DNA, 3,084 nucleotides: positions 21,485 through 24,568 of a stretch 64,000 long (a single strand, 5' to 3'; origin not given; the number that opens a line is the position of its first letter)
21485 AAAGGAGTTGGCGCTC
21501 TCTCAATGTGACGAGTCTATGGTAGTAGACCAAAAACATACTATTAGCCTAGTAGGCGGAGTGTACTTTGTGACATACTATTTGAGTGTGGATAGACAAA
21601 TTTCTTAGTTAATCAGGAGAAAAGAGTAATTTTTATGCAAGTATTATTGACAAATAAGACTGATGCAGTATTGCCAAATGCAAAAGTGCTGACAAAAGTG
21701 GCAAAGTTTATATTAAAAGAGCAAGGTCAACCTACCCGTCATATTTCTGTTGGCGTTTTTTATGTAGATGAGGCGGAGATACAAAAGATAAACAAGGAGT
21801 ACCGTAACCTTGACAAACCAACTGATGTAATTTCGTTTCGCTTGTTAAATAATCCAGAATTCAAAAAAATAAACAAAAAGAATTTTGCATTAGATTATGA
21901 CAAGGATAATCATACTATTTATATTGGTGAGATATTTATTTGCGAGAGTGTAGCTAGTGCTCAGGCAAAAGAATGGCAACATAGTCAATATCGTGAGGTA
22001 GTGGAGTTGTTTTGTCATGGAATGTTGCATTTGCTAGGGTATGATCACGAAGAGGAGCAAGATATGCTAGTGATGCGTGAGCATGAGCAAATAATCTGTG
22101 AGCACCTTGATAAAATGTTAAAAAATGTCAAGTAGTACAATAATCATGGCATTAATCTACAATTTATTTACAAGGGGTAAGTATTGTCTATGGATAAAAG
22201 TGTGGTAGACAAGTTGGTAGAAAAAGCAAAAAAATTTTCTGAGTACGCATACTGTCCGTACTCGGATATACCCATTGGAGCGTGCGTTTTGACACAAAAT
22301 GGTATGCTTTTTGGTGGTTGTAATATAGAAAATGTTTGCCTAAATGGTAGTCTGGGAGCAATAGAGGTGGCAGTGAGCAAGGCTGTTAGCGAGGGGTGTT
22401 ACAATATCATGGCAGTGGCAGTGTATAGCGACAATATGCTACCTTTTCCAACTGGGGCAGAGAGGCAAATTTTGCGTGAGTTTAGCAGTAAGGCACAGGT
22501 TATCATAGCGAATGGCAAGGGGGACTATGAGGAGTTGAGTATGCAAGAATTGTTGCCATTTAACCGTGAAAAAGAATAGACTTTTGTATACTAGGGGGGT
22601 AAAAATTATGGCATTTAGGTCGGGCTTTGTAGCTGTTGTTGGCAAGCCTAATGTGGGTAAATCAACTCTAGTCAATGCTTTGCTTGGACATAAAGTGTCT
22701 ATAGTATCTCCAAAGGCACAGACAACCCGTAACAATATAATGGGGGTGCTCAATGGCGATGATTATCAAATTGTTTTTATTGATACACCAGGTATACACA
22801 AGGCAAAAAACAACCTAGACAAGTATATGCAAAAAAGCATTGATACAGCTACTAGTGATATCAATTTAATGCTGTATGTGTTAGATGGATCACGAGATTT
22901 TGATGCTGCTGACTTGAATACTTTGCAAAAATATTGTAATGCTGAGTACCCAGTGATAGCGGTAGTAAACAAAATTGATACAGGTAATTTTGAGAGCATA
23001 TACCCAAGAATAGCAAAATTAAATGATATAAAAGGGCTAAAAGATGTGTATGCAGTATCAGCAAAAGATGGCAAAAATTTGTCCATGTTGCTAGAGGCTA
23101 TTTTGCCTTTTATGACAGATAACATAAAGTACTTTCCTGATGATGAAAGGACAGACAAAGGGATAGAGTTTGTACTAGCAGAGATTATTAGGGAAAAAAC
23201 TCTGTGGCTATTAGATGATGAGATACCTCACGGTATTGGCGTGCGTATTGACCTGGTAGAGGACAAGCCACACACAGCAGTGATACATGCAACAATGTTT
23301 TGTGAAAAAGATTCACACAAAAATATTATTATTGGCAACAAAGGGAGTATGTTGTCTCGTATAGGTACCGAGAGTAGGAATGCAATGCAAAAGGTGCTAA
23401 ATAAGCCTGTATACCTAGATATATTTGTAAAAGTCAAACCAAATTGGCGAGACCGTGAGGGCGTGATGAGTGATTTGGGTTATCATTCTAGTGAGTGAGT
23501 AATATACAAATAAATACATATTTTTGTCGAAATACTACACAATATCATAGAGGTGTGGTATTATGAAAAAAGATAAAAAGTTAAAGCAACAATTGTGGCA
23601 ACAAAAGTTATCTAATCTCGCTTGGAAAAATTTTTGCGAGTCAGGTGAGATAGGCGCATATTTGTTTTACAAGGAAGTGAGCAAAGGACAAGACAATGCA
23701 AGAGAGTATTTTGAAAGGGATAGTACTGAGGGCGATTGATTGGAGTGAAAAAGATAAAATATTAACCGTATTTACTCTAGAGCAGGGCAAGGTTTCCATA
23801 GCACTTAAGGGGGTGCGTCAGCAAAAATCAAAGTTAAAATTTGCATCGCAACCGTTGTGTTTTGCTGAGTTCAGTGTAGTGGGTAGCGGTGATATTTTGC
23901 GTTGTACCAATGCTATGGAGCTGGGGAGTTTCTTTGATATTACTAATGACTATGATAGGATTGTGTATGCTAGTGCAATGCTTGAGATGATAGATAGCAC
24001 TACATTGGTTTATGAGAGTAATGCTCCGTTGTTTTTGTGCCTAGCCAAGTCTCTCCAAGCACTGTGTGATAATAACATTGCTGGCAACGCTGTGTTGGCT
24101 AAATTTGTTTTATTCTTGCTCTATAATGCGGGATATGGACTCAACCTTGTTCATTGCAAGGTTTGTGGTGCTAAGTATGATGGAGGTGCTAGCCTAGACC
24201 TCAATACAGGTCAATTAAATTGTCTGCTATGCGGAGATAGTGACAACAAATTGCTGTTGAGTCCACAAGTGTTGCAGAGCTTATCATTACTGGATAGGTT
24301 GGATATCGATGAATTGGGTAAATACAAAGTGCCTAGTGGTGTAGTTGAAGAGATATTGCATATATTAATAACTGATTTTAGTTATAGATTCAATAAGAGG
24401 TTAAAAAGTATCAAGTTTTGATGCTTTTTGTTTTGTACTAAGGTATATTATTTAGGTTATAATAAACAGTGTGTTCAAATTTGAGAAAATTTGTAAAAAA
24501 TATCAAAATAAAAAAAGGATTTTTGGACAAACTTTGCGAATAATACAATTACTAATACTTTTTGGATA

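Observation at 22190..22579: Cytidine deaminase homolog in its conserved locus that has lost all three zinc ligands and the catalytic glutamate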

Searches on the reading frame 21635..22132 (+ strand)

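Call 4: search_protein_families(library=pfam, proteins=[window:21635-22132:+], max_evalue=0.01)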
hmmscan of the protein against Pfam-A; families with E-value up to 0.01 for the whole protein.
window:21635-22132:+ (166 aa): 1 family
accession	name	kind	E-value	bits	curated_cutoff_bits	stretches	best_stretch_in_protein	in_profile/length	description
PF02130.23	YbeY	-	3.7e-36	124.3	25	1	17-157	9-128/129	Endoribonuclease YbeY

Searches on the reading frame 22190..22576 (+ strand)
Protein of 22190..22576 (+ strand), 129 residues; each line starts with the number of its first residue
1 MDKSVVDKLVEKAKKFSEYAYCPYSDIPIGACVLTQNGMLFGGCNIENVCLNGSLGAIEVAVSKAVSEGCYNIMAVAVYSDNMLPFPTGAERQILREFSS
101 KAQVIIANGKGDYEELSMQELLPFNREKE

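Call 4: search_protein_families(library=pfam, proteins=[window:22190-22576:+], max_evalue=0.01)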
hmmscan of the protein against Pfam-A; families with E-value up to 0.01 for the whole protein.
window:22190-22576:+ (129 aa): 2 families
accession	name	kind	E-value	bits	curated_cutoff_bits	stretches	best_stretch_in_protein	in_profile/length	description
PF08211.18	dCMP_cyt_deam_2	-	9.6e-09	36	25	1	6-69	41-104/130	Cytidine and deoxycytidylate deaminase zinc-binding region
PF00383.29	dCMP_cyt_deam_1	-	2.9e-08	33.9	25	1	7-79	5-77/102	Cytidine and deoxycytidylate deaminase zinc-binding region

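Call 5: search_protein_families(library=ncbifam, proteins=[window:22190-22576:+], max_evalue=0.01)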
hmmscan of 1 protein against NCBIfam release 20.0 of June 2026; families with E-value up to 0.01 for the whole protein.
window:22190-22576:+ (129 aa): 6 families
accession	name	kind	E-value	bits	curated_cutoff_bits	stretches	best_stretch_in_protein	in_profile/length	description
TIGR01354.1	cyt_deam_tetra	equivalog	4e-26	91.8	113.65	1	7-125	1-120/126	cytidine deaminase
NF004064.0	PRK05578.1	equivalog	7.2e-25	87.6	74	1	4-124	4-121/130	cytidine deaminase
NF009076.0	PRK12411.1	equivalog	8.2e-23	80.9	216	1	8-123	5-122/132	cytidine deaminase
TIGR01355.1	cyt_deam_dimer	equivalog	1.2e-09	37.9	275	1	7-69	175-237/283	cytidine deaminase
NF005314.0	PRK06848.1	equivalog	1.6e-07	31.5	131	1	8-125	9-133/139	cytidine deaminase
NF006537.0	PRK09027.1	equivalog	1e-06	28.4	153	1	6-69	189-252/295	cytidine deaminase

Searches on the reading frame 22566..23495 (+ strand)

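Call 4: search_protein_families(library=pfam, proteins=[window:22566-23495:+], max_evalue=0.01)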
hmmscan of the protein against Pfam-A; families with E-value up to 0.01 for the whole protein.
window:22566-23495:+ (310 aa): 13 families
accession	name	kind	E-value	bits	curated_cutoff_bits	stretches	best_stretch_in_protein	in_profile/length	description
PF01926.29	MMR_HSR1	-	2.3e-25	89.4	21.9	1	22-136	2-113/113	50S ribosome-binding GTPase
PF07650.23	KH_2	-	1.6e-16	60.4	22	1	219-295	1-78/78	KH domain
PF02421.24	FeoB_N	-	2.1e-13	50.5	27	1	22-179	3-156/156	Ferrous iron transport protein B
PF00350.29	Dynamin_N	-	4.5e-12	46.8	27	2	22-55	1-34/168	Dynamin family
PF00009.33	GTP_EFTU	-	1.2e-09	38.5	26.5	1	63-181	65-184/188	Elongation factor Tu GTP binding domain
PF04548.22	AIG1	-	6.3e-09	35.9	27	1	23-122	4-106/212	AIG1 family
PF03193.22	RsgA_GTPase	-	5.6e-07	30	30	1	19-80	106-171/174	RsgA GTPase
PF00071.28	Ras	-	5.1e-05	23.3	21.6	1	22-179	2-156/162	Ras family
PF08477.19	Roc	-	0.00015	22.4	27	1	22-138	2-119/119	Ras of Complex, Roc, domain of DAPkinase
PF10662.15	PduV-EutP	-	0.00024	21.4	21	1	22-177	4-139/143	Ethanolamine utilisation - propanediol utilisation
PF03029.23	ATP_bind_1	-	0.0003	21.1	27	0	65-207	90-234/240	Conserved hypothetical ATP binding protein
PF16897.10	MMR_HSR1_Xtn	-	0.0016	18.8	35.2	1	128-179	56-100/106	C-terminal region of MMR_HSR1 domain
PF20720.3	nSTAND3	-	0.0045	17.1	27.2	0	18-95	16-98/155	Novel STAND NTPase 3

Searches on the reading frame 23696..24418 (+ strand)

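Call 4: search_protein_families(library=pfam, proteins=[window:23696-24418:+], max_evalue=0.01)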
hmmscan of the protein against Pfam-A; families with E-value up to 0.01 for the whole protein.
window:23696-24418:+ (241 aa): 2 families
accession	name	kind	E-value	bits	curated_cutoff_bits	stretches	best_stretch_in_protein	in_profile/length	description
PF02565.21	RecO_C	-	7e-20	71.8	22.1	1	84-238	2-155/157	Recombination protein O C terminal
PF11967.14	RecO_N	-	7.4e-18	64.8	27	1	1-70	1-71/80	Recombination protein O N terminal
